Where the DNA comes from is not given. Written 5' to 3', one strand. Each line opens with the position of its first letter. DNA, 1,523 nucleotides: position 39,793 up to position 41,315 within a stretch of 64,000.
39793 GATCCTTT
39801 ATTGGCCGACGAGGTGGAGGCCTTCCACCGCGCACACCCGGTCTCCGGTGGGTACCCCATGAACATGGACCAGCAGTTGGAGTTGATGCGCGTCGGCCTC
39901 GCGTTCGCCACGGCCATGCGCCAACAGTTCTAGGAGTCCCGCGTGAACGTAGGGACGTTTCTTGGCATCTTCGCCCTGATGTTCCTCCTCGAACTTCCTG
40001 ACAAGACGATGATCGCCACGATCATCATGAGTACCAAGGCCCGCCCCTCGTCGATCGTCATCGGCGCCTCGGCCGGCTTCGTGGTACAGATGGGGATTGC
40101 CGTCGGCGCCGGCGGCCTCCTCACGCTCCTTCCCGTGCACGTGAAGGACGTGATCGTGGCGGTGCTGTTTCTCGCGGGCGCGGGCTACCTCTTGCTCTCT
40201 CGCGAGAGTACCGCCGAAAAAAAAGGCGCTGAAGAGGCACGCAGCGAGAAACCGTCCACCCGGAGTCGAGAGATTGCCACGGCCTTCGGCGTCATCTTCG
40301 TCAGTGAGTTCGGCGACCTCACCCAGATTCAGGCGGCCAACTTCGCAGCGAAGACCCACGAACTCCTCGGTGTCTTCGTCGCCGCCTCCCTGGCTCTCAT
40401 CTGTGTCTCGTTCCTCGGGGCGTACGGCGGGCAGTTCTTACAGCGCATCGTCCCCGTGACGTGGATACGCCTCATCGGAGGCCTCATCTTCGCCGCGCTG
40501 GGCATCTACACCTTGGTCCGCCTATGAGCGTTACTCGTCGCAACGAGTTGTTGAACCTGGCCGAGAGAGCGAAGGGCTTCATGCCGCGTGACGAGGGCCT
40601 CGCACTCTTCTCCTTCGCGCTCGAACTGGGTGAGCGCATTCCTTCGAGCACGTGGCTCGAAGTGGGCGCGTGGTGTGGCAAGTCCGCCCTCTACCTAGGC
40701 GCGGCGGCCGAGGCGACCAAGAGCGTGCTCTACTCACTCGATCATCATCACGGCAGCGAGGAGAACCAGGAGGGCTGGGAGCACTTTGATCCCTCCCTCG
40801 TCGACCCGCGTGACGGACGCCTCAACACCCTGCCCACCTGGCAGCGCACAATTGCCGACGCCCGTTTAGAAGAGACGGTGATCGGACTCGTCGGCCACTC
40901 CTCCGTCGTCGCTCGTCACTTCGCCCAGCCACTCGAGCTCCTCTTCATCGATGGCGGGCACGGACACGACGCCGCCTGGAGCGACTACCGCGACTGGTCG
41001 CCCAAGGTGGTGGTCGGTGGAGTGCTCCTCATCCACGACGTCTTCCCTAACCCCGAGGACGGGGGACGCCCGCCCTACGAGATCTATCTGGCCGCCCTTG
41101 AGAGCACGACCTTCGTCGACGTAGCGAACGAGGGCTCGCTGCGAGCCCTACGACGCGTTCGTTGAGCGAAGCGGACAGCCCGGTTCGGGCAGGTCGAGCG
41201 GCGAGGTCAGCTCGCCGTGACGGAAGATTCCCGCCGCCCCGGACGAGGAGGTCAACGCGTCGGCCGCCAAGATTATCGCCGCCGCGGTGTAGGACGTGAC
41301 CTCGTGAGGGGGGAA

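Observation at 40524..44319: Complete MMP-like (3-O-methylmannose polysaccharide) gene quartet in a non-mycobacterial actinobacterium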

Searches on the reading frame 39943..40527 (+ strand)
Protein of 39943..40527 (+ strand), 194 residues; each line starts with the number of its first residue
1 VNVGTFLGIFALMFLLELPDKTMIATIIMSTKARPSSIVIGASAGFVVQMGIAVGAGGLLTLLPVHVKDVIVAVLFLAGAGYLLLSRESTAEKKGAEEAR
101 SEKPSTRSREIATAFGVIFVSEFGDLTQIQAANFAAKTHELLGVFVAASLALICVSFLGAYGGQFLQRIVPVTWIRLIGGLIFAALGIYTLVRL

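Call 3: search_protein_families(library=pfam, proteins=[window:39943-40527:+], max_evalue=0.01)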
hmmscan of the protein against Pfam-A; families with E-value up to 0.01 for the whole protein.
window:39943-40527:+ (194 aa): 2 families
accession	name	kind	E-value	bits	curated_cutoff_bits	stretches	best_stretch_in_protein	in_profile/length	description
PF01169.24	GDT1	-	2.5e-32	111.5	27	2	113-187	2-75/75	Divalent cation/proton antiporter GDT1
PF01925.25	TauE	-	0.0012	19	32.6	0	50-108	75-124/237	Sulfite exporter TauE/SafE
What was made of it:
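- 39943..40527 (+): GDT1/UPF0016 divalent-cation transporter gene, 194 aa, whose stop overlaps the meT1 start (ATGA). It is an associated neighbour. A role in the pathway is not shown. Pfam GDT1, two repeats, E=2.5e-32 (call 3).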

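Call 4: search_protein_families(library=ncbifam, proteins=[window:39943-40527:+], max_evalue=0.01)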
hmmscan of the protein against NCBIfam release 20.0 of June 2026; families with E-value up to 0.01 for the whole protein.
window:39943-40527:+ (194 aa): 3 families
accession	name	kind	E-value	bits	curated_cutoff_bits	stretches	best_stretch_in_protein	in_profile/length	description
TIGR02840.1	spore_YtaF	equivalog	4.9e-06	26.2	149.6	1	153-192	41-80/206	sporulation membrane protein YtaF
NF007653.0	PRK10323.1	equivalog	0.0011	18.7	193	1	36-193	40-192/195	cysteine/O-acetylserine transporter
TIGR03366.1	HpnZ_proposed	hypoth_equivalog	0.0036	16.5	328.1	1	73-137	157-221/315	putative phosphonate catabolism associated alcohol dehydrogenase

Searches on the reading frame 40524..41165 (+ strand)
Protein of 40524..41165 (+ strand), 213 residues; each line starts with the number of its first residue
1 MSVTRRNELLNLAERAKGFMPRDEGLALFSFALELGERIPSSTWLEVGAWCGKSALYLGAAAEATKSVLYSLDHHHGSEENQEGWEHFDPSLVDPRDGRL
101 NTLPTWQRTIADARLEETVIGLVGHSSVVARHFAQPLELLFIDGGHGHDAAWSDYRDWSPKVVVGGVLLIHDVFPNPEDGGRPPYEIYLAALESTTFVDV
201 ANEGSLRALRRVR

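Call 3: search_protein_families(library=pfam, proteins=[window:40524-41165:+], max_evalue=0.01)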
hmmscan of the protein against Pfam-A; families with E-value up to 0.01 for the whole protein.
window:40524-41165:+ (213 aa): 1 family
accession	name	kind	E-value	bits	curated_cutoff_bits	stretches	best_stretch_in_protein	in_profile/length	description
PF13578.12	Methyltransf_24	-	7e-20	72.3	26.3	1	45-173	1-105/105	Methyltransferase domain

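Call 4: search_protein_families(library=ncbifam, proteins=[window:40524-41165:+], max_evalue=0.01)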
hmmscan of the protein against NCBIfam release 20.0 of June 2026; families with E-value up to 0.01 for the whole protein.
window:40524-41165:+ (213 aa): 0 families

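Call 5: search_solved_structures(query=window:40524-41165:+, max_evalue=0.01, show_alignments=2)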
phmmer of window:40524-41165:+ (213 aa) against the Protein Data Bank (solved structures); distinct sequences matched with E-value up to 0.01: 1.
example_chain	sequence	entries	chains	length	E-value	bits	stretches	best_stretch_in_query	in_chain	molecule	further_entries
6g7d_A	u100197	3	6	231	2.1e-60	207.3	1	7-212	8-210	Methyltransferase domain protein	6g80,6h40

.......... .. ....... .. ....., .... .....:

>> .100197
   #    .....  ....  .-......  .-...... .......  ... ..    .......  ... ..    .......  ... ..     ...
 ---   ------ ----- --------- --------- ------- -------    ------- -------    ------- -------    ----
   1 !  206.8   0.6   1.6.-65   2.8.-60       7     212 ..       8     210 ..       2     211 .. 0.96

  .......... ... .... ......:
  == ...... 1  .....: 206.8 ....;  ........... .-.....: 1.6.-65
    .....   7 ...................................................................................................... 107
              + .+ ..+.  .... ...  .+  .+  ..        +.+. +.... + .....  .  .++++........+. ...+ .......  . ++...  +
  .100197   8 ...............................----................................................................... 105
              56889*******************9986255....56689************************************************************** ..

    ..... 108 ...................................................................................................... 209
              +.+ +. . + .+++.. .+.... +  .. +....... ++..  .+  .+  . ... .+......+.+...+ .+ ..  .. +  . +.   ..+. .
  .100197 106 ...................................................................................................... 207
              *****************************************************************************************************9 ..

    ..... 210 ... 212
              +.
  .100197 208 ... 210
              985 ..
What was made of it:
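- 40524..41165 (+): meT1-like gene: Methyltransf_24 sugar 1-O-methyltransferase orthologue, 213 aa, convergent with mmpH with an 18-nt overlap. 6g7d (M. hassiacum MeT1) E=2e-60 is the only PDB hit (call 5).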
